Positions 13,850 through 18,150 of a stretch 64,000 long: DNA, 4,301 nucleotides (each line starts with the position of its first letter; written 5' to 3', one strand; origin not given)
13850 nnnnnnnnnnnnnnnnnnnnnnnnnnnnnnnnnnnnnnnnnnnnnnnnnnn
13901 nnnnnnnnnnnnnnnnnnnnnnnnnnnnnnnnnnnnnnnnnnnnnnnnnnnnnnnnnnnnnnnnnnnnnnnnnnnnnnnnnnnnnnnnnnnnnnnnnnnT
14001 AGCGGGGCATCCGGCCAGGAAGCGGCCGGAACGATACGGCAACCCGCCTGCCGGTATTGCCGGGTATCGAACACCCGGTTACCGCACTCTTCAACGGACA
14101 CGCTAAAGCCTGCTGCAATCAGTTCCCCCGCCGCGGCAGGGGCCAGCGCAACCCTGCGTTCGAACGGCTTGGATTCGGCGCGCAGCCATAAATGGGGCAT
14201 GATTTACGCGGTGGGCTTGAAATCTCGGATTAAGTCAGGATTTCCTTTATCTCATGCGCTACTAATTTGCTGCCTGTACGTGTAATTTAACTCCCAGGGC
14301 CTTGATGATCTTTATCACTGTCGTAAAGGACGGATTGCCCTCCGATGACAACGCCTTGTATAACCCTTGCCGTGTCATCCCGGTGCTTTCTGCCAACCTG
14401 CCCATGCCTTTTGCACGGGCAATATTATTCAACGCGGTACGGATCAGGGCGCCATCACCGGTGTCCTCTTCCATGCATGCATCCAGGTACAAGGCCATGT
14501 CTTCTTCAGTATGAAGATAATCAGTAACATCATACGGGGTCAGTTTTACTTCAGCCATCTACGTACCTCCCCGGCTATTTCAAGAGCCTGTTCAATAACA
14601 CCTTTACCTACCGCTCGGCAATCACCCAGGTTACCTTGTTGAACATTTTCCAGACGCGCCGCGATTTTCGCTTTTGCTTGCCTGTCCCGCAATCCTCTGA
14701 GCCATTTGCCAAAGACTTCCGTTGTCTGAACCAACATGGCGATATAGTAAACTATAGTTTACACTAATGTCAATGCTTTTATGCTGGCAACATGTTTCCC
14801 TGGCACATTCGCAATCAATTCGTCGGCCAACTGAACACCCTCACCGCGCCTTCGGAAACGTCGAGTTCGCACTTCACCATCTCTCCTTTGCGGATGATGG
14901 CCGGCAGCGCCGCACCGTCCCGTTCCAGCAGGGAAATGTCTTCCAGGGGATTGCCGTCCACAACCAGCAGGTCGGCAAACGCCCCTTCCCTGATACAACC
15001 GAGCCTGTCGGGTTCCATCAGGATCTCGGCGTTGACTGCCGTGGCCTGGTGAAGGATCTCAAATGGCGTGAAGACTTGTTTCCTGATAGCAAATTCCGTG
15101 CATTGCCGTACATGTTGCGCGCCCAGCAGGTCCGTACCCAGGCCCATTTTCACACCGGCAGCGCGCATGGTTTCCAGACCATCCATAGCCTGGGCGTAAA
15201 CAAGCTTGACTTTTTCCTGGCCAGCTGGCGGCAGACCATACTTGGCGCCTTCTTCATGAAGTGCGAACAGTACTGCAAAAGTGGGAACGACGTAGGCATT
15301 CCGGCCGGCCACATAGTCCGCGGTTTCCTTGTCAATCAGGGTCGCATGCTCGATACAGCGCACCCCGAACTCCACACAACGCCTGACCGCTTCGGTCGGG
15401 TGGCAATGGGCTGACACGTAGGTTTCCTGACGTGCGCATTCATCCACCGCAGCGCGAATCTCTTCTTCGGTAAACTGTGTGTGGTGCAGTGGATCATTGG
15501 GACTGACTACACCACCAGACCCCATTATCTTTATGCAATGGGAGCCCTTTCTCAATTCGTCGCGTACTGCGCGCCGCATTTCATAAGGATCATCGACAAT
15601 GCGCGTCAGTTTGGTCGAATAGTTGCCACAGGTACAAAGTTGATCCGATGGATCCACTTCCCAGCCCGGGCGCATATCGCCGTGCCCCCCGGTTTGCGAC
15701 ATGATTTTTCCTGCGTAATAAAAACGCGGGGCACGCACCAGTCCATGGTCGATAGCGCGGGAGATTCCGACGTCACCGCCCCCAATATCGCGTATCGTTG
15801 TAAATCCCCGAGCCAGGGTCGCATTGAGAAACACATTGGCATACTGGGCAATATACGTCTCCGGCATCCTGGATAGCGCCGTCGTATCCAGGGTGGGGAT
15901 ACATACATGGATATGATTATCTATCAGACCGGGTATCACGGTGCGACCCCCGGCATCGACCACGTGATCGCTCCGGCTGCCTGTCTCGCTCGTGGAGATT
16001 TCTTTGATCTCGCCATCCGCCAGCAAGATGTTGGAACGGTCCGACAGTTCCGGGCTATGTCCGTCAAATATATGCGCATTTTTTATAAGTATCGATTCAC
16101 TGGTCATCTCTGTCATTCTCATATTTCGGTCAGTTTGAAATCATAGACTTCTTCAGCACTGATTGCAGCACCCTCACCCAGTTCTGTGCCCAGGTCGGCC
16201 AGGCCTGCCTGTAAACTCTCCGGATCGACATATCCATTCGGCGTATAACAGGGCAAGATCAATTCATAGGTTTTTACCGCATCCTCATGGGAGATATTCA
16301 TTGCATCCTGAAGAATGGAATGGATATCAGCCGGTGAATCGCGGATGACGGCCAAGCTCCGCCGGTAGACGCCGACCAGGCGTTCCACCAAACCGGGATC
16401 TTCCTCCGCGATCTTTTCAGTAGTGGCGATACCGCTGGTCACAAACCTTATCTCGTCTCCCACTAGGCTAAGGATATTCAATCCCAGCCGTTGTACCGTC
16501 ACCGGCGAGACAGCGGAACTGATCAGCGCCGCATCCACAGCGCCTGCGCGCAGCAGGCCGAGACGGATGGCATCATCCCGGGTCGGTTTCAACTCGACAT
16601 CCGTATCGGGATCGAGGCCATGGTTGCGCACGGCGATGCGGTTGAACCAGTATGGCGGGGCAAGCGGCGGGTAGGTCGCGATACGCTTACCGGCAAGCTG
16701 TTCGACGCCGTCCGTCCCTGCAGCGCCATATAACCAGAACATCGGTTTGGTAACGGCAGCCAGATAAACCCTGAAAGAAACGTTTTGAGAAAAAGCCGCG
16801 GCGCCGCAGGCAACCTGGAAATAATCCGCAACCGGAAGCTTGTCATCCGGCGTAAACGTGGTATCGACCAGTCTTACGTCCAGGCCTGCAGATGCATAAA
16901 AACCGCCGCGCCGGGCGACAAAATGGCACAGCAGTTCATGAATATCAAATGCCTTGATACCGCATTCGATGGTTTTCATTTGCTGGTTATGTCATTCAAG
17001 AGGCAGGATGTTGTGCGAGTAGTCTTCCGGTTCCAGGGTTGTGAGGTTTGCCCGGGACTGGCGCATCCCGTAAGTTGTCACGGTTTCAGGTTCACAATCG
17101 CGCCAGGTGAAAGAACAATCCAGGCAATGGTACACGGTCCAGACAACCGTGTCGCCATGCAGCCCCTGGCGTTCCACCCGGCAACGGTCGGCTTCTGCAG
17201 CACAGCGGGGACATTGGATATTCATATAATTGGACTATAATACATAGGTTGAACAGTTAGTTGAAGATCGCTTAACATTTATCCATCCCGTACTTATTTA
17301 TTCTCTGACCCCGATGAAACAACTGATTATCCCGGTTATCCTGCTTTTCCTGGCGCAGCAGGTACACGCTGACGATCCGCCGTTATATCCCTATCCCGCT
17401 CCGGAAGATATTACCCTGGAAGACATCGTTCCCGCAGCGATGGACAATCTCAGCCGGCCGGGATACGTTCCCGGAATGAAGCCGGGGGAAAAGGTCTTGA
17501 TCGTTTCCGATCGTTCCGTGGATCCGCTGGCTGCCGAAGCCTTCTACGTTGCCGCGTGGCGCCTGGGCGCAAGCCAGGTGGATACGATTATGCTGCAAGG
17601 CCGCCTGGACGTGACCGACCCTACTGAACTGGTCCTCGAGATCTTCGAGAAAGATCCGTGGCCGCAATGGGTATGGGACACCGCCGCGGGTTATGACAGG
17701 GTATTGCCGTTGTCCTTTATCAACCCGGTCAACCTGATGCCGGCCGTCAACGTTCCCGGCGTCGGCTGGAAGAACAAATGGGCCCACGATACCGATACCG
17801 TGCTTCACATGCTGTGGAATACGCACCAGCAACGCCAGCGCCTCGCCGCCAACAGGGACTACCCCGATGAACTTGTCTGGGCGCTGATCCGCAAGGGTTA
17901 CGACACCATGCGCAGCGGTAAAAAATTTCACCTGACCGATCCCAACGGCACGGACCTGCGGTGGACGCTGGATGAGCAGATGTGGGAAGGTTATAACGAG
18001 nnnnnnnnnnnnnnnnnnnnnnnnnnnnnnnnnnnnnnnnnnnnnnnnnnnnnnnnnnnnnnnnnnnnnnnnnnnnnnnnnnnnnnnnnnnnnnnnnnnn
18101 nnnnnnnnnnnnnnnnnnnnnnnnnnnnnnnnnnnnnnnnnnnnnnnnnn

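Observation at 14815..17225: Orphan BsdD/VdcD-like zinc-ribbon gene heading an operon with an amidohydrolase instead of a UbiD decarboxylase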

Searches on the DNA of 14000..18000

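Call 72: search_rna_families(source=window, start=14000, end=18000, threshold=evalue, max_evalue=1)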
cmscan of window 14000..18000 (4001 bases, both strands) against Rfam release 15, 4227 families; matches with E-value up to 1: 0.
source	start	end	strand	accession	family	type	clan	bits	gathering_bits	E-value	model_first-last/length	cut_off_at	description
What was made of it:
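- Tried and rejected: Rfam found nothing in 14000-18000 (call 72).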
